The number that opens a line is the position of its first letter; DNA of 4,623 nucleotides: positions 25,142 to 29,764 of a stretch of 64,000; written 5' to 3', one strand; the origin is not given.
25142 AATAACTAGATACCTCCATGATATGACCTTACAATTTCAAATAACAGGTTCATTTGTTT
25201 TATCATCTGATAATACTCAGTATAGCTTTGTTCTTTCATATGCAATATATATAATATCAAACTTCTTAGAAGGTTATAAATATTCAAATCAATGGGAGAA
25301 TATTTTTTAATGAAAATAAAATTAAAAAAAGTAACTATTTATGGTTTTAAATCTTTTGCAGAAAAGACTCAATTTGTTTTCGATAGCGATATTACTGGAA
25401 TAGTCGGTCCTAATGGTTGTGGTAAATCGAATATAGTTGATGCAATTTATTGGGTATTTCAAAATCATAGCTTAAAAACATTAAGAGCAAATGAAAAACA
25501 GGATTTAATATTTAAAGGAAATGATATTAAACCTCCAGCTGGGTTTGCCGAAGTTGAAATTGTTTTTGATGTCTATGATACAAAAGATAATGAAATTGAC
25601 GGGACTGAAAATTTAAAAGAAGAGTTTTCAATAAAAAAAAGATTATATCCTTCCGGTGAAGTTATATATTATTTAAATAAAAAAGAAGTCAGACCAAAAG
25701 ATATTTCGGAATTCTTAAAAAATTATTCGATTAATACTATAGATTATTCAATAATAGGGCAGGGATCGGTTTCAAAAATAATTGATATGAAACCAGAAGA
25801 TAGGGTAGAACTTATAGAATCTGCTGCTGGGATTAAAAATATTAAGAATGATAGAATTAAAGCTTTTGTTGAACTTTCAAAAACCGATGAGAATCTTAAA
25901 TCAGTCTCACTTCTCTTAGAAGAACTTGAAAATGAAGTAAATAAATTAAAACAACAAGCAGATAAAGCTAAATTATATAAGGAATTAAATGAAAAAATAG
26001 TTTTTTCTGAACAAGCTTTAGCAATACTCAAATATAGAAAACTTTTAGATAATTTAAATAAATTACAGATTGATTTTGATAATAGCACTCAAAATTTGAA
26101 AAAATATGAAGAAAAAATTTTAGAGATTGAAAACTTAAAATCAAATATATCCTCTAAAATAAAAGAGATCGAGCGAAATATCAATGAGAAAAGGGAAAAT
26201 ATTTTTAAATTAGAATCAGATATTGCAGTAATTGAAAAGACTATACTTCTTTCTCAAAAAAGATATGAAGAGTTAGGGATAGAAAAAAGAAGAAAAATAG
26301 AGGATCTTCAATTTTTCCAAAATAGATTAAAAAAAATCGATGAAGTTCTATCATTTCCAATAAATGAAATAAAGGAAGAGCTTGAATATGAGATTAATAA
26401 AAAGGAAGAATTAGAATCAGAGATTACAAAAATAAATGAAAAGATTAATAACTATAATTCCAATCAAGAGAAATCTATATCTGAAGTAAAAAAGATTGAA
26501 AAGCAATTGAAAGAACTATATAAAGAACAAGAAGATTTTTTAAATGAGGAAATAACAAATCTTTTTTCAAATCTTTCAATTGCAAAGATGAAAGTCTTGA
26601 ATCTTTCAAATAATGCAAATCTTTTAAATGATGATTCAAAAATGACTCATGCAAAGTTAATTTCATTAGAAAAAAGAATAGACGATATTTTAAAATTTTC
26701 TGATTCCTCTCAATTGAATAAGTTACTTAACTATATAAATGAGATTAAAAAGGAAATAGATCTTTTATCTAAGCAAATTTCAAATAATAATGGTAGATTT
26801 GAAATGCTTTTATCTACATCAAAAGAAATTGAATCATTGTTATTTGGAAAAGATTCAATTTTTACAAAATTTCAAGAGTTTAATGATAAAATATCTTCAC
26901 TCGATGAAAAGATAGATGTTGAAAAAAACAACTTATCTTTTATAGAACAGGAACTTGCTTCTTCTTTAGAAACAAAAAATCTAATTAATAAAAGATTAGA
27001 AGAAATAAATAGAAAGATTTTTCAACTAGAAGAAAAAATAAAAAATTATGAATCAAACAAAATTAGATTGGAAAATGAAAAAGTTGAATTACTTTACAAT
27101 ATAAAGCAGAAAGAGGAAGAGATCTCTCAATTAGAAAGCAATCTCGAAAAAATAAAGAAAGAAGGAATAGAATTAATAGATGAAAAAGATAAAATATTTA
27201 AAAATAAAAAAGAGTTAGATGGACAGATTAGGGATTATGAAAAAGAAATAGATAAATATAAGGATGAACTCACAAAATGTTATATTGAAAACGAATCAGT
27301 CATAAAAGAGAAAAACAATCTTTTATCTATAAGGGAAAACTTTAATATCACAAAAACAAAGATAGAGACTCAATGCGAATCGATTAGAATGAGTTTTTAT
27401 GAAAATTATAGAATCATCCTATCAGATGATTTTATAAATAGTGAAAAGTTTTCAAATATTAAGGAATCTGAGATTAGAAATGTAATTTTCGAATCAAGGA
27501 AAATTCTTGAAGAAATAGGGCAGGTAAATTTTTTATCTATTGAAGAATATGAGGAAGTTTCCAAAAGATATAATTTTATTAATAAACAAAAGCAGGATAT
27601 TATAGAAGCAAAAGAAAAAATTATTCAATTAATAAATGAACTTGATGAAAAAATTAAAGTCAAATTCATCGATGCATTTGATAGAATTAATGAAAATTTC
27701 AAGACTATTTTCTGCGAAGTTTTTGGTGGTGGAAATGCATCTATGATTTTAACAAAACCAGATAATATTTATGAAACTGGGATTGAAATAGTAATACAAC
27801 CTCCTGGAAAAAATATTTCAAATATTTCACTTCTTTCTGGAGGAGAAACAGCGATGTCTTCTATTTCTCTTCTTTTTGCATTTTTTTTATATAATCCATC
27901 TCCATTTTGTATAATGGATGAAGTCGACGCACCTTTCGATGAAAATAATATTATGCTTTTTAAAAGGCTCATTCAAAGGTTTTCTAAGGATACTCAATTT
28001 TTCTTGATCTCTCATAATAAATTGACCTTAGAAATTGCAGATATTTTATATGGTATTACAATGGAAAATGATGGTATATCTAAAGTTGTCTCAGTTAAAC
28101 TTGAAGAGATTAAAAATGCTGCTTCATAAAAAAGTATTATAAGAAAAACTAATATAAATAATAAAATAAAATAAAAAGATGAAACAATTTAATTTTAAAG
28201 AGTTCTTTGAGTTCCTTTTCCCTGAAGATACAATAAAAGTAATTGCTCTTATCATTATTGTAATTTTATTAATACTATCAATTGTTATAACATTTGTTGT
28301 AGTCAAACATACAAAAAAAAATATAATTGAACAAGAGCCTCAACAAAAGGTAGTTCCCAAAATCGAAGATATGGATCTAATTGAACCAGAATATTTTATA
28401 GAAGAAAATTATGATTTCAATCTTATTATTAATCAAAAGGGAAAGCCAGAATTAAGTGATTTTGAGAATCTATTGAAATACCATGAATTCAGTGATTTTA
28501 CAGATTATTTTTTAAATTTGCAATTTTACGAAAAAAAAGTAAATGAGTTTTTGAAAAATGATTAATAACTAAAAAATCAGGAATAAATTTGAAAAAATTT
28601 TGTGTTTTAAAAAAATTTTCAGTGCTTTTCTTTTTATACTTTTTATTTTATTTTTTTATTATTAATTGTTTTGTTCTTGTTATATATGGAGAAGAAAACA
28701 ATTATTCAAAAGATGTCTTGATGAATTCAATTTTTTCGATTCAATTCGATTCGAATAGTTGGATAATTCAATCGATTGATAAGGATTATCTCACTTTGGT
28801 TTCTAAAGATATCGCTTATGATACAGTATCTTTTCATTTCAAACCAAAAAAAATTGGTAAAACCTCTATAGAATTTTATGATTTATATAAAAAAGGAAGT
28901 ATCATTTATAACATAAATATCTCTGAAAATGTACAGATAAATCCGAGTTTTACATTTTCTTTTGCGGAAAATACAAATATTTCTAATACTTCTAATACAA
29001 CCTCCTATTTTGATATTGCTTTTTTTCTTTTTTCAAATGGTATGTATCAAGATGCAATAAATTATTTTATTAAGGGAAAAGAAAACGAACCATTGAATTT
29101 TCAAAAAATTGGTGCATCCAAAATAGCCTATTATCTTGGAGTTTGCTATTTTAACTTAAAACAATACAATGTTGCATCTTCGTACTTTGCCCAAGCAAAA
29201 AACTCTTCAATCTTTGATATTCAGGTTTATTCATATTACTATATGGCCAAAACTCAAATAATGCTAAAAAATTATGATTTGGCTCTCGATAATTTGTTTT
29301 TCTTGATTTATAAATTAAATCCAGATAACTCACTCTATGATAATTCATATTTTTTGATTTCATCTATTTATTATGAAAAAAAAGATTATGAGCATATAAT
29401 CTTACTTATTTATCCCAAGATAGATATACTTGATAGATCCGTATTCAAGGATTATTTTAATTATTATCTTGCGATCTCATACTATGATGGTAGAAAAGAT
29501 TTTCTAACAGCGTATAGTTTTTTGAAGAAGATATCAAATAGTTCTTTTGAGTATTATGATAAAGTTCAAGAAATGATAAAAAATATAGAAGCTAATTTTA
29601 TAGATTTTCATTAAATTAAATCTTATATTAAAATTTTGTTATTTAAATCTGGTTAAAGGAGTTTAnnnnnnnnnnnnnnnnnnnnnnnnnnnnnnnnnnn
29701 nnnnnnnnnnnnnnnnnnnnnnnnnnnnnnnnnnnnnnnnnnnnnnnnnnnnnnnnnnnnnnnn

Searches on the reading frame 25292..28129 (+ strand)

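Call 35: search_protein_families(library=pfam, proteins=[window:25292-28129:+], max_evalue=0.0001)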
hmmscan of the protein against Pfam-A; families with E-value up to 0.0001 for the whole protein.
window:25292-28129:+ (945 aa): 5 families
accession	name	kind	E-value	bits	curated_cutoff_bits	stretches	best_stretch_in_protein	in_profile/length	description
PF02463.25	SMC_N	-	8.3e-50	169.7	40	2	11-209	2-151/220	RecF/RecN/SMC N terminal domain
PF13476.12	AAA_23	-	3.3e-11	44.7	27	1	13-294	1-201/201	AAA domain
PF13175.12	AAA_15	-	1.6e-07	31.7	32.1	1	10-353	2-260/374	AAA ATPase domain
PF13555.12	AAA_29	-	6.9e-06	26.2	27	1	11-60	1-50/61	P-loop containing region of AAA domain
PF13304.12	AAA_21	-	1.9e-05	25.3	27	1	34-101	1-69/304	AAA domain, putative AbiEii toxin, Type IV TA system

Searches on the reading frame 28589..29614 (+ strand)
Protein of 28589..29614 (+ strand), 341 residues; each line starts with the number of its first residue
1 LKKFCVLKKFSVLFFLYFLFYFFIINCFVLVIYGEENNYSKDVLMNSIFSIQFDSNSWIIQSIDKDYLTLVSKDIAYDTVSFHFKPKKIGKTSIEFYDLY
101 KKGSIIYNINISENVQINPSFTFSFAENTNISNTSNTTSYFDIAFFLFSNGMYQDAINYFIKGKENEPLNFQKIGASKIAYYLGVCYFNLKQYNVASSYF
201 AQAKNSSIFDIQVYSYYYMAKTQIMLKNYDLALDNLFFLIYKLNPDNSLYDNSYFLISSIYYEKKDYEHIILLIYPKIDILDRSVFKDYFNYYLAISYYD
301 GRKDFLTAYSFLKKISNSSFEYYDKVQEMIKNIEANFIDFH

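Call 36: search_protein_families(library=pfam, proteins=[window:28589-29614:+], max_evalue=0.0001)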
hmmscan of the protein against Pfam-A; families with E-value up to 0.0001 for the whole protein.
window:28589-29614:+ (341 aa): 3 families
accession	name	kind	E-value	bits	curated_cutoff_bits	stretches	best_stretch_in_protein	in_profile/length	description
PF07719.23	TPR_2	-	9.8e-07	28.9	27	0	179-203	3-27/34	Tetratricopeptide repeat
PF12895.13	ANAPC3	-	2.7e-06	28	27.2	0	180-237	26-80/82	Anaphase-promoting complex, cyclosome, subunit 3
PF13424.12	TPR_12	-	4.6e-05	24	30.1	0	179-235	5-67/77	Tetratricopeptide repeat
